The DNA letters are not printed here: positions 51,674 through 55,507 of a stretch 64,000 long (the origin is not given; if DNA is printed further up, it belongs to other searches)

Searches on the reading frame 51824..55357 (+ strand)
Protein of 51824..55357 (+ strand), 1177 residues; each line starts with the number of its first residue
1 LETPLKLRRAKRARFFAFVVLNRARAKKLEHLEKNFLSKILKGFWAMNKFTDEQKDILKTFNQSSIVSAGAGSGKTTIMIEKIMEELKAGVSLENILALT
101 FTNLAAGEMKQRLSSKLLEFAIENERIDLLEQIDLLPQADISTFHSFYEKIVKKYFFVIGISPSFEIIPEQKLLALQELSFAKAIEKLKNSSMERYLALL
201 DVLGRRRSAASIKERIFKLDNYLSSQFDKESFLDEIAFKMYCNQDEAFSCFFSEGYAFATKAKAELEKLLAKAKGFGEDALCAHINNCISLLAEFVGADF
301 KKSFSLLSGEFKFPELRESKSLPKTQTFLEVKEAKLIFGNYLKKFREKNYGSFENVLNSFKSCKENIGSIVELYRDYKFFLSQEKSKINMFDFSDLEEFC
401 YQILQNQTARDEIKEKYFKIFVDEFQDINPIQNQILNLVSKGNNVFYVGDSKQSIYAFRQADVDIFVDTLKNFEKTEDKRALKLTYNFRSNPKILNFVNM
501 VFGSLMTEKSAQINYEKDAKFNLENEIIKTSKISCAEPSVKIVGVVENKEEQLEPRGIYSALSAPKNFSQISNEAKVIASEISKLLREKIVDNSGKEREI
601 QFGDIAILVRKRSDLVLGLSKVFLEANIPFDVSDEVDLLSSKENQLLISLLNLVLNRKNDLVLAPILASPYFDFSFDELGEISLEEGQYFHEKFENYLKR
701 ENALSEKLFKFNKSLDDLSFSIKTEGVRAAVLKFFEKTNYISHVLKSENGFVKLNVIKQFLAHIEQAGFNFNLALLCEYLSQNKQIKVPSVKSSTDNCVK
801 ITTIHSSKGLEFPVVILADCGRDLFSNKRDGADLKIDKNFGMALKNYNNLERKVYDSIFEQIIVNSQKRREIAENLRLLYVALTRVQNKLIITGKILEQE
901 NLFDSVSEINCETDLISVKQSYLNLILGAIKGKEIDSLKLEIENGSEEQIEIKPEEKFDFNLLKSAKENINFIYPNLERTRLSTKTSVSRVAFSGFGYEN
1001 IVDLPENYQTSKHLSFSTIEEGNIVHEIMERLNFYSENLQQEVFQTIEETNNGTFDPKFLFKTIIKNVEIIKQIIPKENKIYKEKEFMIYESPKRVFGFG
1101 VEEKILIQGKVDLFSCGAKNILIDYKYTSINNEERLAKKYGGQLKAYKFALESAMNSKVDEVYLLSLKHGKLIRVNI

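Call 18: search_protein_families(library=pfam, proteins=[window:51824-55357:+])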
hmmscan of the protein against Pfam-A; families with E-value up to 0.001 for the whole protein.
window:51824-55357:+ (1177 aa): 8 families
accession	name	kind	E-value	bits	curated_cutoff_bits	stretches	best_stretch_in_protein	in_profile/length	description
PF00580.27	UvrD-helicase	-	5.6e-52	177.5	23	1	51-473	2-270/271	UvrD/REP helicase N-terminal domain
PF13361.12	UvrD_C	-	4.2e-33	115.7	25.6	1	483-893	2-346/350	UvrD-like helicase C-terminal domain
PF13245.12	AAA_19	-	2.4e-19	70.3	25.1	1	62-459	11-134/134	AAA domain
PF13538.12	UvrD_C_2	-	1.6e-08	34.7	27.4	0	801-819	4-22/52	UvrD-like helicase C-terminal domain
PF13087.12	AAA_12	-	6.8e-08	32.7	27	1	755-895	97-193/195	AAA domain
PF12705.13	PDDEXK_1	-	8.2e-06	26.4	22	1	1017-1160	33-183/247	PD-(D/E)XK nuclease superfamily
PF01443.25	Viral_helicase1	-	4.5e-05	23.8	21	0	66-101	2-34/228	Viral superfamily 1 RNA helicase core domain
PF13604.12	AAA_30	-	0.00059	20.1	27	0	51-113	3-66/191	AAA domain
